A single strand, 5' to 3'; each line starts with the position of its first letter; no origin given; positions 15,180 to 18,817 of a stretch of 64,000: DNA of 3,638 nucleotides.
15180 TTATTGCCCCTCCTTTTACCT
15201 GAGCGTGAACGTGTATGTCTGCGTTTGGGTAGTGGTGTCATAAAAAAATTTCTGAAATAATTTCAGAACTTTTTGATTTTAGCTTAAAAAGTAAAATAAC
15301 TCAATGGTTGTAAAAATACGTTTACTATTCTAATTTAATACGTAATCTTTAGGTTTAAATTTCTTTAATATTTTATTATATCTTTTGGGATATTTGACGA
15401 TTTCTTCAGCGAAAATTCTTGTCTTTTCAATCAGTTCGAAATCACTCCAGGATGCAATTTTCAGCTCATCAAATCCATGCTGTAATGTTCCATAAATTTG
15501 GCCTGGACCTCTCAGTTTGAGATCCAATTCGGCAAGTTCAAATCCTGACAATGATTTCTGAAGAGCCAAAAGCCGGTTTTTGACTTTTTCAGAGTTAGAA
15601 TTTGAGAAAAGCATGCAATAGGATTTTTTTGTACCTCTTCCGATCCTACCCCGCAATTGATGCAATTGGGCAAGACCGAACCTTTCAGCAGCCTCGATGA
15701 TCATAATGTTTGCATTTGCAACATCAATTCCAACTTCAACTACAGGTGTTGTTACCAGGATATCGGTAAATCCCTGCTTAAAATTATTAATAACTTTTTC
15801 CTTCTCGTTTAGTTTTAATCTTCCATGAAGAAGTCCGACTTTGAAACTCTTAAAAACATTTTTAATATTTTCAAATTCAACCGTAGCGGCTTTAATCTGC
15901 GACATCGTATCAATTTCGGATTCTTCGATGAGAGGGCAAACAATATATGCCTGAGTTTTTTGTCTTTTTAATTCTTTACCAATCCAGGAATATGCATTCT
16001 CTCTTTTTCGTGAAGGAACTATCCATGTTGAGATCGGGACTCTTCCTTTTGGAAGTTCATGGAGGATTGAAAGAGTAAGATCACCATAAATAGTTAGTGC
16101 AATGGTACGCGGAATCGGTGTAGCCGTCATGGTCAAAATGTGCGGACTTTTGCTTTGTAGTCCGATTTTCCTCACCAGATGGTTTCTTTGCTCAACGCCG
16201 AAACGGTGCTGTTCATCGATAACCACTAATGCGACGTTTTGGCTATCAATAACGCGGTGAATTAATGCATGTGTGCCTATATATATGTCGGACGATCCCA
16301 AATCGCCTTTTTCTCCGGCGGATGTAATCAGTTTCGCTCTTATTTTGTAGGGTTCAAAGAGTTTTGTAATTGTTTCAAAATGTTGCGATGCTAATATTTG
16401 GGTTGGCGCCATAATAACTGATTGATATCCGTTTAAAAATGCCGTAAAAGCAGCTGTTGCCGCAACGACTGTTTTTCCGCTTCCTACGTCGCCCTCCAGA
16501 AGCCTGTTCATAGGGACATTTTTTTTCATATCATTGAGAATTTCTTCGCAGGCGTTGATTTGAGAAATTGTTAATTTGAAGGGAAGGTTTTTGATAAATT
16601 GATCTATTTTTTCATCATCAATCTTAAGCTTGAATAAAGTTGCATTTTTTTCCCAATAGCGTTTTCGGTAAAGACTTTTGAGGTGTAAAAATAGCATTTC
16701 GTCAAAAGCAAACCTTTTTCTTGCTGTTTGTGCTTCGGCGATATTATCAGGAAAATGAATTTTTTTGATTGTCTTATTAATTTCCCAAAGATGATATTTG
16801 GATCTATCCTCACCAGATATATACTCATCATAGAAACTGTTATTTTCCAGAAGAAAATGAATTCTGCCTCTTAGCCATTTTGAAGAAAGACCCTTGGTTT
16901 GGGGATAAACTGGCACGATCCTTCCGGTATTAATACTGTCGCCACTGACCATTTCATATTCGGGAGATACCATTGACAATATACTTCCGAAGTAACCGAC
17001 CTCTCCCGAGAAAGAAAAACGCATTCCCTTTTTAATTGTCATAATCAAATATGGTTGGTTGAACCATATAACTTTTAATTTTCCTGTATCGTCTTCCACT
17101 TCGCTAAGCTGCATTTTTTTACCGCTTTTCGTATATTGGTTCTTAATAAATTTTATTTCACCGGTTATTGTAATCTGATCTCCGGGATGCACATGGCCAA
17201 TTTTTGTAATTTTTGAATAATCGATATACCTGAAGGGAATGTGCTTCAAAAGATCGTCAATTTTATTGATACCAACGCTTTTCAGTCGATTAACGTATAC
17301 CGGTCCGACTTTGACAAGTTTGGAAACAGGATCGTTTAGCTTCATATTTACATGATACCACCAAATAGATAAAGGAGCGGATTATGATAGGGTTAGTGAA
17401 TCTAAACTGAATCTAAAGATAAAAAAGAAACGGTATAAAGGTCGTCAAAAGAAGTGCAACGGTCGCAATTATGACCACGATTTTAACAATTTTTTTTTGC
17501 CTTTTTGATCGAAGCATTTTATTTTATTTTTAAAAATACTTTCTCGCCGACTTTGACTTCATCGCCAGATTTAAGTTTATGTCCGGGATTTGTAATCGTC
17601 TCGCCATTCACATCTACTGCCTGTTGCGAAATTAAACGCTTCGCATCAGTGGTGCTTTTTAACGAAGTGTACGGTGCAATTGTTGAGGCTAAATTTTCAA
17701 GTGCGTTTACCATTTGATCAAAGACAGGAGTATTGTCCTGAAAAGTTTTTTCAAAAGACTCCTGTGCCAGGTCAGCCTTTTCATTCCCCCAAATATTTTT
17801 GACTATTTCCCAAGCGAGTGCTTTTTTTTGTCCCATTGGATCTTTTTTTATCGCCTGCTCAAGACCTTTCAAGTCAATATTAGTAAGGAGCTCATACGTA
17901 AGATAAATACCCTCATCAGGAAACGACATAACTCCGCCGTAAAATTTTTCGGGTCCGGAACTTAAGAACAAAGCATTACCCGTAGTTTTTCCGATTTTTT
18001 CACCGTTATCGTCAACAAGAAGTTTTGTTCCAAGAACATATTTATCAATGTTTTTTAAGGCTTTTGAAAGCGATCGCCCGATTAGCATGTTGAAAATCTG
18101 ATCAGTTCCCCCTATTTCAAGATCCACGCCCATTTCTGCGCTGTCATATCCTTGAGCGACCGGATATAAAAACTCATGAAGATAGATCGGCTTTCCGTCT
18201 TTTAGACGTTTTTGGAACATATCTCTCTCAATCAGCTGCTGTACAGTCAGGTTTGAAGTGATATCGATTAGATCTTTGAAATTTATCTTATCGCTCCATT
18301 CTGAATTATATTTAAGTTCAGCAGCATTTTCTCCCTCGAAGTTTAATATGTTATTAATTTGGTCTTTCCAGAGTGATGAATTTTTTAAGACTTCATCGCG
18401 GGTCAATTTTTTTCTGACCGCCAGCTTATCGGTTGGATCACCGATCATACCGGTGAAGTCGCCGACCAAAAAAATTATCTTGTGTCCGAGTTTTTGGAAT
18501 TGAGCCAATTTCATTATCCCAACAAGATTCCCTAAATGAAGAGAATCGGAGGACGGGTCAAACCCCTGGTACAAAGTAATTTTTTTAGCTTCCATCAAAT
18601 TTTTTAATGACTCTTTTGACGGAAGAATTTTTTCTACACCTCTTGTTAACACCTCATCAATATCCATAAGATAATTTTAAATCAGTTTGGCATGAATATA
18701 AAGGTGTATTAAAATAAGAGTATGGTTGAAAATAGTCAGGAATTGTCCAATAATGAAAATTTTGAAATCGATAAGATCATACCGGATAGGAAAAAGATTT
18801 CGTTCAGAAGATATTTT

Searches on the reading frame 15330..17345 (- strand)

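Call 60: search_protein_families(library=pfam, proteins=[window:15330-17345:-], max_evalue=0.001)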
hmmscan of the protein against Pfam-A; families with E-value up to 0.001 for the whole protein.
window:15330-17345:- (671 aa): 8 families
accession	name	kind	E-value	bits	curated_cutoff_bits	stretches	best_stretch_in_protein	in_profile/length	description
PF00270.35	DEAD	-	5.6e-26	91.7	26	1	262-415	4-164/167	DEAD/DEAH box helicase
PF17191.10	RecG_wedge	-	1.3e-20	74.1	23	1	12-160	7-153/162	RecG wedge domain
PF00271.37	Helicase_C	-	3.2e-17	63.2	23.5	1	456-570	7-108/110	Helicase conserved C-terminal domain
PF04851.21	ResIII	-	3.9e-16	59.8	22.5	1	257-410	3-162/164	Type III restriction enzyme, res subunit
PF19833.4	RecG_dom3_C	-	6.3e-08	33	26.8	1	601-652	4-57/87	ATP-dependent DNA helicase RecG, domain 3, C-terminal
PF22590.2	Cas3-like_C_2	-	4.2e-07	30.6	27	1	481-571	9-104/106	CRISPR-associated nuclease/helicase Cas3, C-terminal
PF01336.31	tRNA_anti-codon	-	2e-06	28.1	27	1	58-131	1-73/75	OB-fold nucleic acid binding domain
PF13604.12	AAA_30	-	0.00052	20.2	27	1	261-394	5-112/191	AAA domain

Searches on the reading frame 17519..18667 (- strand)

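Call 57: search_protein_families(library=pfam, proteins=[window:17519-18667:-], max_evalue=0.001)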
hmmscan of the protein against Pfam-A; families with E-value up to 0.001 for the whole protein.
window:17519-18667:- (382 aa): 3 families
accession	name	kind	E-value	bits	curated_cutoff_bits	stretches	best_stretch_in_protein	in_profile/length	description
PF00579.31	tRNA-synt_1b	-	1.7e-59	202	21.1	1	27-310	3-292/292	tRNA synthetases class I (W and Y)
PF01479.30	S4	-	1.5e-07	31.5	22.8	1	337-371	14-48/48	S4 domain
PF13275.11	S4_2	-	7.3e-06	26.2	24.6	1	341-377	25-61/65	S4 domain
